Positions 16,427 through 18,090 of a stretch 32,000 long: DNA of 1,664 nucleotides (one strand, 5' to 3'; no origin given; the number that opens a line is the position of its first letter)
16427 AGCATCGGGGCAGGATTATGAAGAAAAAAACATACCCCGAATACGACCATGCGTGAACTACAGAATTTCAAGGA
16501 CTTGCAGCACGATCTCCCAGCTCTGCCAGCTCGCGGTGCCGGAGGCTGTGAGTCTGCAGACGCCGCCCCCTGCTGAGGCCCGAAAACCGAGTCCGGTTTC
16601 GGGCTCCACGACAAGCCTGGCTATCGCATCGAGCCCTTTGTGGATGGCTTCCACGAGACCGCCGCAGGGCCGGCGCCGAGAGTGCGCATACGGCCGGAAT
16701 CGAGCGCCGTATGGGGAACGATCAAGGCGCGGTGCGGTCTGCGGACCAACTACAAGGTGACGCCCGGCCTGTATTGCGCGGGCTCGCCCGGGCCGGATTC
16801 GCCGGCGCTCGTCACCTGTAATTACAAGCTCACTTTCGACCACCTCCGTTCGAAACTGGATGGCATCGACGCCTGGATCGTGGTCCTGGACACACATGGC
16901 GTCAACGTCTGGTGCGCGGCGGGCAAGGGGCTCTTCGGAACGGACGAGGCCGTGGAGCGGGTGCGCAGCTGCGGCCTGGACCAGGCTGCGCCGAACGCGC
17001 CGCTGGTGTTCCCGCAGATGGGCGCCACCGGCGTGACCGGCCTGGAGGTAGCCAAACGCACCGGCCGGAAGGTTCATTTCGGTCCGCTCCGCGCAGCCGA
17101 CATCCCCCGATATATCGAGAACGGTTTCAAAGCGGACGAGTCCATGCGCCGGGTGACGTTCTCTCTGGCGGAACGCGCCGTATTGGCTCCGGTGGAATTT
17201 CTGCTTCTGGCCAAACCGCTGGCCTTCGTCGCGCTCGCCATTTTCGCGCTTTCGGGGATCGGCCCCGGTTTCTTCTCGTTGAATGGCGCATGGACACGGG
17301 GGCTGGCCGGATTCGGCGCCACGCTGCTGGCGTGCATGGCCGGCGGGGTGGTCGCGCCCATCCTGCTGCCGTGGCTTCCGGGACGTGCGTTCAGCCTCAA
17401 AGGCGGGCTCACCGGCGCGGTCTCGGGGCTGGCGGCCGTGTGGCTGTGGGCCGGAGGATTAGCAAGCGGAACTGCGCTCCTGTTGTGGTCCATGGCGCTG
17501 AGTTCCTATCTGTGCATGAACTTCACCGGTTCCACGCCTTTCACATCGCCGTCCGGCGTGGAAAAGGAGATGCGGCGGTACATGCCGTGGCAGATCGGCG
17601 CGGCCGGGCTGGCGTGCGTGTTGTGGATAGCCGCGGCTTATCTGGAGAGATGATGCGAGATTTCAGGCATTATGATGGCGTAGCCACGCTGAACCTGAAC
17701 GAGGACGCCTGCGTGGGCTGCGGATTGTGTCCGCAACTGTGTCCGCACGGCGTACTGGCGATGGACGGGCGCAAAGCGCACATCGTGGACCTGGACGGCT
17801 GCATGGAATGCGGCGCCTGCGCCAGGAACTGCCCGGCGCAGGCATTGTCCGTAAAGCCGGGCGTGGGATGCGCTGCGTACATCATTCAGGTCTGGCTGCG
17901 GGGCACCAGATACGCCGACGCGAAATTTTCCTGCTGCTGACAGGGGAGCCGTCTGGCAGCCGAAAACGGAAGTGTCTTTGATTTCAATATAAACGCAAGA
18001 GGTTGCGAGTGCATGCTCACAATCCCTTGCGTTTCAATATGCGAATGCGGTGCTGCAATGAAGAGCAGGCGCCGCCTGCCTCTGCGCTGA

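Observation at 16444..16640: In-frame TGA plus an fdhF-like hairpin just upstream of the hgcA core: candidate Pro-Cys-Sec-Gly extension of HgcA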

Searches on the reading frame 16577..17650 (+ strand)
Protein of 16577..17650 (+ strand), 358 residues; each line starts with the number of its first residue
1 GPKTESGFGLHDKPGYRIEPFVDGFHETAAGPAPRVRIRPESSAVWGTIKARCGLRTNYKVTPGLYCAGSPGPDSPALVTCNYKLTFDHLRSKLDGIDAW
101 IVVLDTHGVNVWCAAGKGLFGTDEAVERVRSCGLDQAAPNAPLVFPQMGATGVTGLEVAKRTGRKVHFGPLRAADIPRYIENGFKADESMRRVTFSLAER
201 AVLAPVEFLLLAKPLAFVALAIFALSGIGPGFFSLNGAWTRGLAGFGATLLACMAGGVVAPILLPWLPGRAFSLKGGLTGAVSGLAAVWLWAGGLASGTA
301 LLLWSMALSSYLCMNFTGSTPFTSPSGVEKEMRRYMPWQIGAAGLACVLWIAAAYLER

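Call 7: find_homologous_proteins(query=window:16577-17650:+, max_evalue=1e-20)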
Query window:16577-17650:+ (358 aa): 4866 proteins with E <= 1e-20 among 8000 candidates; the best 120 are listed.
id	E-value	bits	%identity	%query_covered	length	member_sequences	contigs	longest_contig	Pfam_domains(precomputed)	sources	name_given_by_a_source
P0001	2.2e-214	729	96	94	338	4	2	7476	PF03599.23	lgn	-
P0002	2.3e-179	614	78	95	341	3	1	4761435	PF03599.23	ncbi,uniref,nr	ncbi:hypothetical protein E8L03_02750 [Oceanidesulfovibrio marinus]|uniref:CO dehydrogenase/acetyl-C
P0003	3.4e-178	610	78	94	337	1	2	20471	PF03599.23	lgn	-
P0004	4.4e-161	554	77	84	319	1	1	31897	PF03599.23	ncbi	-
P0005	3.0e-153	528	70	93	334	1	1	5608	PF03599.23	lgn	-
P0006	3.4e-148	512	68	94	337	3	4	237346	PF03599.23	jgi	jgi:hypothetical protein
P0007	7.5e-147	507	68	94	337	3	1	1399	PF03599.23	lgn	-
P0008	2.9e-133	462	67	89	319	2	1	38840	PF03599.23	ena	-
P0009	1.2e-125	437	62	88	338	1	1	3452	PF03599.23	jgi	jgi:hypothetical protein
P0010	3.4e-119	416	58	92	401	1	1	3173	PF03599.23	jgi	jgi:hypothetical protein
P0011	5.2e-119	416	56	92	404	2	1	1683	PF03599.23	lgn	-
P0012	1.7e-118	414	54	99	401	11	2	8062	PF03599.23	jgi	jgi:hypothetical protein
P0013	2.1e-118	414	55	99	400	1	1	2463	PF03599.23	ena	-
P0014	3.2e-118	413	56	96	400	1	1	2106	PF03599.23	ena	-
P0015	9.6e-118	411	56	95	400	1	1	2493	PF03599.23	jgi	-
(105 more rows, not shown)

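Call 10: find_encoding_contigs(protein=P0002, flank=10000, max_places=3)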
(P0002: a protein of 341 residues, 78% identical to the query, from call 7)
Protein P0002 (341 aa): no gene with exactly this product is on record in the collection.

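Call 11: find_encoding_contigs(protein=P0001, flank=5000, max_places=3)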
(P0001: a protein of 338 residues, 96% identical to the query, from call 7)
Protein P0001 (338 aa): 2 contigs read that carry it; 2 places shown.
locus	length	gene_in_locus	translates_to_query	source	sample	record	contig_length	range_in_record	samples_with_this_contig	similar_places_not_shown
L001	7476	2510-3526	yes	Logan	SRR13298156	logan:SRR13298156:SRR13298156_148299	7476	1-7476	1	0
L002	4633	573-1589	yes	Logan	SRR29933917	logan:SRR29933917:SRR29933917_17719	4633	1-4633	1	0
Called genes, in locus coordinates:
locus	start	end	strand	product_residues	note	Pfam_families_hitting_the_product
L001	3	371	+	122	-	?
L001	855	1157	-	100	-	PF07876:Dabb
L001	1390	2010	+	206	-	-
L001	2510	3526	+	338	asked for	PF03599:CdhD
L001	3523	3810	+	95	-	PF12838:Fer4_7 (weak), PF13183:Fer4_8 (faint), PF13534:Fer4_17 (faint), PF13237:Fer4_10, PF00037:Fer4 (weak), PF14697:Fer4_21, PF13187:Fer4_9 (weak), PF00037:Fer4 (weak), +4 more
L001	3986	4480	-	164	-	PF01451:LMWPc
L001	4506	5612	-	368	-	PF01758:SBF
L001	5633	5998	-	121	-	PF25213:HVO_A0261_N (weak), PF01022:HTH_5, PF12840:HTH_20, PF09339:HTH_IclR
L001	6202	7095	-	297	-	PF01925:TauE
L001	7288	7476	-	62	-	?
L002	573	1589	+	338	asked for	PF03599:CdhD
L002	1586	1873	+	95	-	PF12838:Fer4_7 (weak), PF13183:Fer4_8 (faint), PF13534:Fer4_17 (faint), PF13237:Fer4_10, PF00037:Fer4 (weak), PF14697:Fer4_21, PF13187:Fer4_9 (weak), PF00037:Fer4 (weak), +4 more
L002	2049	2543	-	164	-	PF01451:LMWPc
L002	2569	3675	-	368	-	PF01758:SBF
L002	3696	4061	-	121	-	PF25213:HVO_A0261_N (weak), PF01022:HTH_5, PF12840:HTH_20, PF09339:HTH_IclR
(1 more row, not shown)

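Call 17: find_related_loci(query=window:16577-17650:+, collection=genome_contigs, flank=3000)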
Query window:16577-17650:+ (358 aa) in genome_contigs; peptide patterns used: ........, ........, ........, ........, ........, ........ (x = any residue, [..] = any of these).
294 stretches matched a pattern; 27 encode a relative of the query (tblastn E <= 1e-3); 27 distinct loci.
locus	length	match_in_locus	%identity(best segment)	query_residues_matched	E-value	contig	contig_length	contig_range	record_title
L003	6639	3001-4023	78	1-341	1e-162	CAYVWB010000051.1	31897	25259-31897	MAG TPA_asm: uncultured Desulfovibrionaceae bacterium isolate SRP141376_co5_123 genome assembly, contig: NODE_3221_lengt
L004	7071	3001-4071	66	1-357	2e-157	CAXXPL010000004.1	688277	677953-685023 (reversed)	MAG: Desulfovibrionaceae bacterium isolate 84865aa8-a4c1-4c50-8433-f34330bbf6a4 genome assembly, contig: contig_4, whole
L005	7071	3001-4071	58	1-356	1e-120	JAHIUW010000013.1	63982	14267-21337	MAG: Proteobacteria bacterium isolate MM_PC_MetaG.mb.39 MM_PC_MetaG.mb.39_k141_527355, whole genome shotgun sequence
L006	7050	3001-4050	51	12-356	6e-109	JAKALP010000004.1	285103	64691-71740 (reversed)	MAG: Deltaproteobacteria bacterium isolate WY5.bin12 NODE_32_length_285103_cov_2.620733, whole genome shotgun sequence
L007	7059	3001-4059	52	11-358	2e-105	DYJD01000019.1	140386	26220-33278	MAG TPA_asm: Desulfosudis oleivorans isolate FI88_2_51_70 Afr_mines_FI88_80_length_140386_cov_29_392180, whole genome sh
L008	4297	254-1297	48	12-356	6e-102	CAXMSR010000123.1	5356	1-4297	MAG: uncultured Kiloniellaceae bacterium isolate 07C-BC-St07_bin.30.strict genome assembly, contig: NODE_123_length_5356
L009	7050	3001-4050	53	9-355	1e-97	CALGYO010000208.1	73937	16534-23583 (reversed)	MAG TPA_asm: uncultured Desulfovibrionaceae bacterium isolate SRR3330206_bin.76_CONCOCT_v1.1_MAG genome assembly, contig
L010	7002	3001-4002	49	10-340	1e-94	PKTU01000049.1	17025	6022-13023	MAG: Deltaproteobacteria bacterium isolate BM525 sc_1963, whole genome shotgun sequence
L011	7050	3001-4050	48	10-356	3e-93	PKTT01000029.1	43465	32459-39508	MAG: Deltaproteobacteria bacterium isolate BM512 sc_460, whole genome shotgun sequence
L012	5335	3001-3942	48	47-356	2e-84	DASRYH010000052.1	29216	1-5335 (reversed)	MAG TPA_asm: Coriobacteriia bacterium isolate SMAG_U13147 k141_46007, whole genome shotgun sequence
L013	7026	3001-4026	47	14-349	2e-81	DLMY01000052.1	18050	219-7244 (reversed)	MAG TPA_asm: Actinobacteria bacterium UBA7524 UBA7524_contig_48, whole genome shotgun sequence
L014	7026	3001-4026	47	14-349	2e-81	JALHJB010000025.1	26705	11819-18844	MAG: Actinomycetes bacterium isolate 7-NCT_026 scaffold_583, whole genome shotgun sequence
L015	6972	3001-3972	46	19-349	7e-80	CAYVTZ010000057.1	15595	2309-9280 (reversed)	MAG TPA_asm: uncultured Christensenellaceae bacterium isolate SRP242652_co4_132 genome assembly, contig: NODE_1927_lengt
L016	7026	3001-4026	45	10-356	2e-78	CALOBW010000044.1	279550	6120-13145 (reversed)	MAG: uncultured Thermodesulfobacteriota bacterium isolate LOGT_bin.0174 genome assembly, contig: contig_47460, whole gen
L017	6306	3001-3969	41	27-343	1e-77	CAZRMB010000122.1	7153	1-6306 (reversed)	MAG TPA_asm: uncultured Syntrophomonas sp. isolate SRP089250_co1_22 genome assembly, contig: NODE_19656_length_7153_cov_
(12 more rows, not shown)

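Call 21: find_encoding_contigs(protein=P0003, flank=3000, max_places=2)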
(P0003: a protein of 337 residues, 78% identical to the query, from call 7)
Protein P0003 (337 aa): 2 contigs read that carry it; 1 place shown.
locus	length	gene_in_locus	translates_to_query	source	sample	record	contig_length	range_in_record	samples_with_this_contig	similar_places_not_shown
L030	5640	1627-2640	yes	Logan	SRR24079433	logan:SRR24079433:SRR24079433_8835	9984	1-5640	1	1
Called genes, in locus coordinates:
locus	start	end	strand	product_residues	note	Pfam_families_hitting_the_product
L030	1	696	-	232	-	?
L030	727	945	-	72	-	-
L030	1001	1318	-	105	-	PF01022:HTH_5, PF12840:HTH_20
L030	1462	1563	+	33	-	-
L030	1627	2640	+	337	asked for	PF03599:CdhD (weak)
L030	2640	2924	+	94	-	PF12838:Fer4_7 (weak), PF13183:Fer4_8 (faint), PF13237:Fer4_10, PF14697:Fer4_21, PF00037:Fer4 (weak), PF12838:Fer4_7, PF13187:Fer4_9, PF00037:Fer4 (weak), +6 more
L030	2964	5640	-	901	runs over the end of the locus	PF04879:Molybdop_Fe4S4, PF00384:Molybdopterin, PF01568:Molydop_binding, PF00117:GATase (weak)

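Call 22: find_encoding_contigs(protein=P0005, flank=3000, max_places=2)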
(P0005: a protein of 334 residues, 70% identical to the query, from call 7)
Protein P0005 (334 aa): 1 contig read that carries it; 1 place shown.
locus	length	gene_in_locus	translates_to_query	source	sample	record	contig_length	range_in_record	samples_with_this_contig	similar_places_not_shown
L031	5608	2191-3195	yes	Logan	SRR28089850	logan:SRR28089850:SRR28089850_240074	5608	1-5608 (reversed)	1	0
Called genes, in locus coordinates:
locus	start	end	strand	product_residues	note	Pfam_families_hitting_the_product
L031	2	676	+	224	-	?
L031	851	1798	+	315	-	PF01734:Patatin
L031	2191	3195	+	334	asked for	PF03599:CdhD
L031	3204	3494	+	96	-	PF13183:Fer4_8 (faint), PF13484:Fer4_16 (faint), PF14697:Fer4_21, PF25160:LdpA_Fe-S-bd (faint), PF13237:Fer4_10 (weak), PF12838:Fer4_7, PF13187:Fer4_9, PF00037:Fer4 (weak), +4 more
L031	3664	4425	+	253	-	PF04794:YdjC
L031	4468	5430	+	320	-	-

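Call 23: find_encoding_contigs(protein=P0006, flank=3000, max_places=2)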
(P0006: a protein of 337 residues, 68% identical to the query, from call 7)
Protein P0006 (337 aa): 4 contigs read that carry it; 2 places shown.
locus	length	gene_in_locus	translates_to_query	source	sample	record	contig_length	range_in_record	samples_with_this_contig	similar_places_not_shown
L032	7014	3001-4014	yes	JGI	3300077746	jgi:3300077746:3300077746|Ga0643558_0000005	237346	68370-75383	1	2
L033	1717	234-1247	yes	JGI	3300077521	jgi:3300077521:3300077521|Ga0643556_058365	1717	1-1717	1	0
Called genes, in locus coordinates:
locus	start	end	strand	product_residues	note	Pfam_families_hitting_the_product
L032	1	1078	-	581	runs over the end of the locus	PF00534:Glycos_transf_1, PF13692:Glyco_trans_1_4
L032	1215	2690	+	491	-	PF00990:GGDEF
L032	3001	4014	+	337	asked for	PF03599:CdhD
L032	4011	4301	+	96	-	PF12838:Fer4_7 (weak), PF14697:Fer4_21 (weak), PF00037:Fer4, PF12797:Fer4_2, PF12837:Fer4_6, PF13237:Fer4_10, PF12838:Fer4_7, PF13187:Fer4_9, +5 more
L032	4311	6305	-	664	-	PF17765:MLTR_LBD (faint), PF08447:PAS_3 (faint), PF00989:PAS, PF13188:PAS_8 (weak), PF08448:PAS_4, PF13426:PAS_9 (weak), PF00512:HisKA, PF02518:HATPase_c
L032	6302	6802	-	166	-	PF12822:ECF_trnsprt (weak), PF07155:ECF-ribofla_trS (weak)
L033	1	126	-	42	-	?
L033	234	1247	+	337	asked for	PF03599:CdhD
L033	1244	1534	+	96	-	PF12838:Fer4_7 (weak), PF14697:Fer4_21 (weak), PF00037:Fer4, PF12797:Fer4_2, PF12837:Fer4_6, PF13237:Fer4_10, PF12838:Fer4_7, PF13187:Fer4_9, +5 more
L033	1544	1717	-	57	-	?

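Call 24: find_encoding_contigs(protein=P0007, flank=3000, max_places=2)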
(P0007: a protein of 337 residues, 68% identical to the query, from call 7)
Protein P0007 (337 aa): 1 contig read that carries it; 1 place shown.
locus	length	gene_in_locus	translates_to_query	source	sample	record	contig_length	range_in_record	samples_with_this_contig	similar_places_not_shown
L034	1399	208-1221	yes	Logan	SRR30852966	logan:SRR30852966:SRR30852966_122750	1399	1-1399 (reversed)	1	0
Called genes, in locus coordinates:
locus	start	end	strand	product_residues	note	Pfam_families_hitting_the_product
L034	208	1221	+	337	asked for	PF03599:CdhD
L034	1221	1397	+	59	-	?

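Call 25: find_encoding_contigs(protein=P0009, flank=3000, max_places=2)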
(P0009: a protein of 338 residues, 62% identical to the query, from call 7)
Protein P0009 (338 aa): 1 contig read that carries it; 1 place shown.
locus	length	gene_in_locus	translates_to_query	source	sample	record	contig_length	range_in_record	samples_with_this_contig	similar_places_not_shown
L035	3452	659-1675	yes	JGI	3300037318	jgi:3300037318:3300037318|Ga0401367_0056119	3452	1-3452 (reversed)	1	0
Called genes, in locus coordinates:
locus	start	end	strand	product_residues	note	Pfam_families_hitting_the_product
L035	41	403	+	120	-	PF00106:adh_short, PF13561:adh_short_C2, PF23441:SDR (weak)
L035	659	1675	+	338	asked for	PF03599:CdhD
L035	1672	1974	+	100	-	PF14697:Fer4_21 (faint), PF25160:LdpA_Fe-S-bd (faint), PF00037:Fer4 (weak), PF12797:Fer4_2 (faint), PF13237:Fer4_10, PF12838:Fer4_7, PF13187:Fer4_9, PF00037:Fer4 (weak), +5 more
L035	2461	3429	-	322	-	-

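Call 38: list_cluster_members(proteins=[window:16640-17650:+, window:17650-17937:+, window:10876-11787:+, window:18636-19739:-])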
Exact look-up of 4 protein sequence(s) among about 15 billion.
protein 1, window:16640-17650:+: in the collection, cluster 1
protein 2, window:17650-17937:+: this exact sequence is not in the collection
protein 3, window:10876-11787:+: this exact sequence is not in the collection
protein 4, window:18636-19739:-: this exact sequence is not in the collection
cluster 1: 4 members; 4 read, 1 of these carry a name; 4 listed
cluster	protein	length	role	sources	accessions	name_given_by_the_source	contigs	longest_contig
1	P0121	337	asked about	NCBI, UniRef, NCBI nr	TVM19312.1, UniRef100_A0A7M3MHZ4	hypothetical protein DPQ33_02835 [Oceanidesulfovibrio indonesiensis] | CO dehydrogenase/acetyl-CoA synthase delta subunit TIM barrel domain-containing protein ...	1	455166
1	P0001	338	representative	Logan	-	-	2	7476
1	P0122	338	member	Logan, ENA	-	-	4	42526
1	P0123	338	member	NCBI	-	-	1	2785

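Call 59: predict_structure(alignment_id=A3)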
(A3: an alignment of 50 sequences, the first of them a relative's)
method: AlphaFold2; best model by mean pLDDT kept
length: 400 residues; sequences in the alignment: 50
mean_pLDDT: 75.3   pTM: 0.62
mean pLDDT of the five models: 75.3, 74.1, 73.8, 73.5, 73.0
residues with pLDDT >= 90: 110; 70-90: 161; 50-70: 81; < 50: 48
segments of 3 or more residues with pLDDT < 50: 1-41, 362-367
pLDDT, mean of each block of 10 residues (from residue 1): 32 27 27 36 63 65 88 89 71 58 88 93 80 89 84 68 90 92 80 81 91 83 82 58 63 81 88 85 90 87 68 83 92 83 93 80 49 77 92 85
secondary structure, 60 per line:
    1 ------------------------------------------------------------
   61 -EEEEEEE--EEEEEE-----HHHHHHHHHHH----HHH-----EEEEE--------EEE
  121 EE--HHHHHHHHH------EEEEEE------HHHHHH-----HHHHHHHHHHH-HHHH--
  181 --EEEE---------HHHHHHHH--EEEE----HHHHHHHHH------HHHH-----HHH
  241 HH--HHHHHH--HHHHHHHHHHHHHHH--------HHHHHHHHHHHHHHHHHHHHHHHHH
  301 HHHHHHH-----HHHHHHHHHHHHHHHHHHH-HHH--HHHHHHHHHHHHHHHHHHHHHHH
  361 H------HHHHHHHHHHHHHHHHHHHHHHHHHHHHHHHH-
elements in order: E62-68 E71-76 H82-92 E105-109 E118-122 H125-133 E140-145 H152-157 H163-173 H175-178 E183-186 H196-203 E206-209 H214-222 H229-232 H238-242 H245-250 H253-267 H276-307 H313-331 H338-361 H368-399

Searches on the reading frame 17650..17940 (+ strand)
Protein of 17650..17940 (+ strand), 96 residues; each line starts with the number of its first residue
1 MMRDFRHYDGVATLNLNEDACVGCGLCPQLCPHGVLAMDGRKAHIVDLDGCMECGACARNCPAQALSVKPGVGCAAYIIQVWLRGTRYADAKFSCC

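Call 16: search_protein_families(library=ncbifam, proteins=[window:17650-17940:+], max_evalue=0.001)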
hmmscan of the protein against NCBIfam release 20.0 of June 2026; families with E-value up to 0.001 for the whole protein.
window:17650-17940:+ (96 aa): 85 families (the best 25 are shown)
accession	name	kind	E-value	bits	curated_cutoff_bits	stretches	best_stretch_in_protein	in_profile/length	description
NF040864.1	HgcB_ferredoxin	equivalog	6e-35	119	99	1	7-96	2-93/93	mercury methylation ferredoxin HgcB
NF043039.1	HgcAB_like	equivalog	1.9e-14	54.1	285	1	12-67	293-350/350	HgcAB-like fusion protein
NF058577.1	FdxA_fam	equivalog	9.6e-12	44.9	65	1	18-65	6-52/52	4Fe-4S ferredoxin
NF038196.1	ferrodoxin_EFR1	subfamily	1.4e-11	45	75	1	15-69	181-232/242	EFR1 family ferrodoxin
TIGR02179.1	PorD_KorD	subfamily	8.2e-11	41.9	60.05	1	16-68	22-74/78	2-oxoacid:acceptor oxidoreductase, delta subunit, pyruvate/2-ketoisovalerate family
NF040684.1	PorD_Arch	equivalog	2.7e-10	40.2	120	1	16-68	29-81/85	pyruvate synthase subunit PorD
NF007203.0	PRK09624.1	equivalog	4.4e-10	39.7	171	1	14-67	46-99/105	pyuvate ferredoxin oxidoreductase subunit delta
NF040770.1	hetero_SS_HdrA2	exception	1.7e-09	36.3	1100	1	14-69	572-626/777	CoB-CoM heterodisulfide reductase HdrA2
TIGR01944.1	rnfB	subfamily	2.3e-09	37.1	68.7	1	15-70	109-164/190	RnfABCDGE type electron transport complex subunit B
NF007202.0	PRK09623.1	equivalog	5.6e-09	36.3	166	1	16-68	48-100/105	3-methyl-2-oxobutanoate dehydrogenase subunit delta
TIGR01971.1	NuoI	subfamily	8.5e-09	35.1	113.05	1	8-70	29-102/121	NADH-quinone oxidoreductase, chain I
NF042909.1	FMH_DH_FwdF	exception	8.6e-09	34.9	375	2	13-39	9-35/336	tungsten-dependent formylmethanofuran dehydrogenase subunit FwdF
TIGR04395.1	cutC_activ_rSAM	equivalog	1.4e-08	34.4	360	1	16-72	51-109/309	choline TMA-lyase-activating enzyme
TIGR02700.1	flavo_MJ0208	hypoth_equivalog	2.7e-08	33.3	251.35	1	15-67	144-195/234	dihydromethanopterin reductase (acceptor)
TIGR02494.1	PFLE_PFLC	subfamily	3.8e-08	32.9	174.35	1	13-84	42-115/293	glycyl-radical enzyme activating protein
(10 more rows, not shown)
